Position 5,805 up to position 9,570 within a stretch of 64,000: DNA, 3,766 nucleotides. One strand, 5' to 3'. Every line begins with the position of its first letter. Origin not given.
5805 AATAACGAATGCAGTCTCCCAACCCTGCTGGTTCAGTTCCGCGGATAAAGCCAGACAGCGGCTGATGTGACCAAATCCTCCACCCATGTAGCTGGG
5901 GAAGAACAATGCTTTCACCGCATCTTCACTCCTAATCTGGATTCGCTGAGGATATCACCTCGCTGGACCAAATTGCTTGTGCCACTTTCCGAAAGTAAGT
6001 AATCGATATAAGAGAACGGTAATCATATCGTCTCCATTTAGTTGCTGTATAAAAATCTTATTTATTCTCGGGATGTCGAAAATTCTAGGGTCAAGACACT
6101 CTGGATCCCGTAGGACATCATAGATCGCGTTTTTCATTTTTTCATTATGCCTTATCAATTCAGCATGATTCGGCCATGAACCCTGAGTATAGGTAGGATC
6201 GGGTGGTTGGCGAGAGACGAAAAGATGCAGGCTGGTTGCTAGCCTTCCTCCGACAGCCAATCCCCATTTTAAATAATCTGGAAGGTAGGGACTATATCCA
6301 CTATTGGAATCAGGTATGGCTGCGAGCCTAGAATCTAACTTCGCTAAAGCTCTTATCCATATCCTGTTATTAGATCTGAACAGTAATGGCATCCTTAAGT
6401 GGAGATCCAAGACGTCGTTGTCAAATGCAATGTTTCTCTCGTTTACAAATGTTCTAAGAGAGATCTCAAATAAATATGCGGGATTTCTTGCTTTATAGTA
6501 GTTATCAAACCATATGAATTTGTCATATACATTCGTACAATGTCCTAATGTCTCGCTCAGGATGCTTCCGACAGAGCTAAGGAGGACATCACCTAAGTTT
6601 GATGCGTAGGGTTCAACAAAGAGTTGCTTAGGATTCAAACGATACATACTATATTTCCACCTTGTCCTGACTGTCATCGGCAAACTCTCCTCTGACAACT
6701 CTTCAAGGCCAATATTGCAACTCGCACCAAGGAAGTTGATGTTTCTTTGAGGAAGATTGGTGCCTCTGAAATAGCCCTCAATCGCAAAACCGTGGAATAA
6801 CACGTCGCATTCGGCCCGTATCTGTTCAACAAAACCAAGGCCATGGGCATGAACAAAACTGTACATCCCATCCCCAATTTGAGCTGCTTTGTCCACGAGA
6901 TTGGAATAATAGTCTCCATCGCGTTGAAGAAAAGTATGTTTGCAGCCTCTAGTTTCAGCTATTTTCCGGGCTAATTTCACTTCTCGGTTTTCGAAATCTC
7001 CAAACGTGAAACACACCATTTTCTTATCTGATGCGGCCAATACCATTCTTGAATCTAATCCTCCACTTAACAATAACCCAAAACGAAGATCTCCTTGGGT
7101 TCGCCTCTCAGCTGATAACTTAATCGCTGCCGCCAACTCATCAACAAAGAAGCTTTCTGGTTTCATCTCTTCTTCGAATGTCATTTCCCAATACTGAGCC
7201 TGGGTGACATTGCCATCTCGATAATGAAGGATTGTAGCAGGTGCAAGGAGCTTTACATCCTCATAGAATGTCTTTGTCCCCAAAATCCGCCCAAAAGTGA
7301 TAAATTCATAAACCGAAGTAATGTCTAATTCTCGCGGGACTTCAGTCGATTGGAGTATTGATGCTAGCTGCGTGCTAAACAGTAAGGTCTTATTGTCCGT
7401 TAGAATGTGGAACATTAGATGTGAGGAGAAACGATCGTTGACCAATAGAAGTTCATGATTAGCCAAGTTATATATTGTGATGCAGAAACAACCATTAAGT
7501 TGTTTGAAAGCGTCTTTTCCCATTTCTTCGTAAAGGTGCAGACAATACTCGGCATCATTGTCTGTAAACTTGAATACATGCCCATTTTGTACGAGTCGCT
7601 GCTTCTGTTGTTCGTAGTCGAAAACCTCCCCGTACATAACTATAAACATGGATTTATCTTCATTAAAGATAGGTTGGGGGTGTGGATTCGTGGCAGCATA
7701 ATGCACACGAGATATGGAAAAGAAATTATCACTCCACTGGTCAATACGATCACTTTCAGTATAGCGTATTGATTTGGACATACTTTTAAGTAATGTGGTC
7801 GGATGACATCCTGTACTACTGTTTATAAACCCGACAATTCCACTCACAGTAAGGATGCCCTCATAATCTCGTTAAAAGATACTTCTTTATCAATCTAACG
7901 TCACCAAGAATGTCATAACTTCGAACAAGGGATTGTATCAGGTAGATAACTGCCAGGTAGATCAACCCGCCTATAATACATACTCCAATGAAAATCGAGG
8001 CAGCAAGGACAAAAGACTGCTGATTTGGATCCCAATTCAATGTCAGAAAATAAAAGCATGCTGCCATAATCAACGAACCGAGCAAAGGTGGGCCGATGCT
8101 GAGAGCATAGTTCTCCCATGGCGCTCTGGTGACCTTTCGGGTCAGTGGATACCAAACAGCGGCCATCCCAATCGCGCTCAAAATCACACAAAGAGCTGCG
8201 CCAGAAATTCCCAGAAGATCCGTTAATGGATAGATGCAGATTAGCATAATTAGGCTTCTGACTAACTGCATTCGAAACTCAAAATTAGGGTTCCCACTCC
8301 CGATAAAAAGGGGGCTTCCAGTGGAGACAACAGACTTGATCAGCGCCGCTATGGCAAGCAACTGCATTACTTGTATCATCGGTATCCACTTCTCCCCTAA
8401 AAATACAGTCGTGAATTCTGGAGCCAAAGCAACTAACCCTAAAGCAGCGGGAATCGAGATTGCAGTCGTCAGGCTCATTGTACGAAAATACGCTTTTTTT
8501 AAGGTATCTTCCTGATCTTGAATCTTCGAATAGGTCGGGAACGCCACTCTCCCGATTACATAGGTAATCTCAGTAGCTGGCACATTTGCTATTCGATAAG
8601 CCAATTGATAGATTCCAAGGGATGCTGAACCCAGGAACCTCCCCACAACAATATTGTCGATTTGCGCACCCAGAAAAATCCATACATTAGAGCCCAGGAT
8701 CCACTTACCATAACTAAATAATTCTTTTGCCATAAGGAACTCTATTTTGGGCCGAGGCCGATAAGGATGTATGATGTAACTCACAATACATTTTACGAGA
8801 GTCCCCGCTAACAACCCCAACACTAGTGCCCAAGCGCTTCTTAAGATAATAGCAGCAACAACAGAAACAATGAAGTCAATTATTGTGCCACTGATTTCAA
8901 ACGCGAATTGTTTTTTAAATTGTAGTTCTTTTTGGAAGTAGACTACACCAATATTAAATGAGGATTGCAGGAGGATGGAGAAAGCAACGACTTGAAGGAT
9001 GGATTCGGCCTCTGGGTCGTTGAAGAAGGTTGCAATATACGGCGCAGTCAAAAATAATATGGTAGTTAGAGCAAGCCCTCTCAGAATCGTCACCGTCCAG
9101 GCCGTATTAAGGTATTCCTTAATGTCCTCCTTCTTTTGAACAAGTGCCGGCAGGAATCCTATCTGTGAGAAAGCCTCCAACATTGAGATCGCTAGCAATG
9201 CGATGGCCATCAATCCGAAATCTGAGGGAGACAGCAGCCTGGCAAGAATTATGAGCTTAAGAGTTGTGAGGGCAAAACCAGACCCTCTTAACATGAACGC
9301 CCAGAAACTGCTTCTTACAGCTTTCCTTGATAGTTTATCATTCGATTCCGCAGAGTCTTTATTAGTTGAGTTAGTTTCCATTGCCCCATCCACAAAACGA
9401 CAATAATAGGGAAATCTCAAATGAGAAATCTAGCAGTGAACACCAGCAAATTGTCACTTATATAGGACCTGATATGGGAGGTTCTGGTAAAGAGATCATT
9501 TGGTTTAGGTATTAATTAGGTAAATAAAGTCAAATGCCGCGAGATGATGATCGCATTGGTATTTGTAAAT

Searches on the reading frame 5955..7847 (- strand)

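Call 16: search_protein_families(library=pfam, proteins=[window:5955-7847:-], max_evalue=0.001)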
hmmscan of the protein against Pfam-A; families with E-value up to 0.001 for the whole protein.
window:5955-7847:- (630 aa): 4 families
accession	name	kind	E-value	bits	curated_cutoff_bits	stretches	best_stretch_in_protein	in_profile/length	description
PF13537.11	GATase_7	-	1.9e-20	73.6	25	1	53-165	9-122/123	Glutamine amidotransferase domain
PF13522.11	GATase_6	-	4.1e-15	56.4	27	1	54-158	27-128/130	Glutamine amidotransferase domain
PF00733.27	Asn_synthase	-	2.7e-09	37.6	21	1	238-330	2-101/354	Asparagine synthase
PF06508.19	QueC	-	0.00089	19.3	22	0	259-310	5-61/210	Queuosine biosynthesis protein QueC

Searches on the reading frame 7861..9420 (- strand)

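Call 16: search_protein_families(library=pfam, proteins=[window:7861-9420:-], max_evalue=0.001)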
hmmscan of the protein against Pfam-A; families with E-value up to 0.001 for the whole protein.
window:7861-9420:- (519 aa): 3 families
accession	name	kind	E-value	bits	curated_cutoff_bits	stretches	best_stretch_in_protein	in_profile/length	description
PF13440.11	Polysacc_synt_3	-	6.3e-90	301.8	23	1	58-349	1-292/293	Polysaccharide biosynthesis protein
PF01943.22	Polysacc_synt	-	6.9e-38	131.1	28.2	1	35-301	2-274/274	Polysaccharide biosynthesis protein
PF04506.18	Rft-1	-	3.3e-05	23.3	23.8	1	58-218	26-197/512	Rft protein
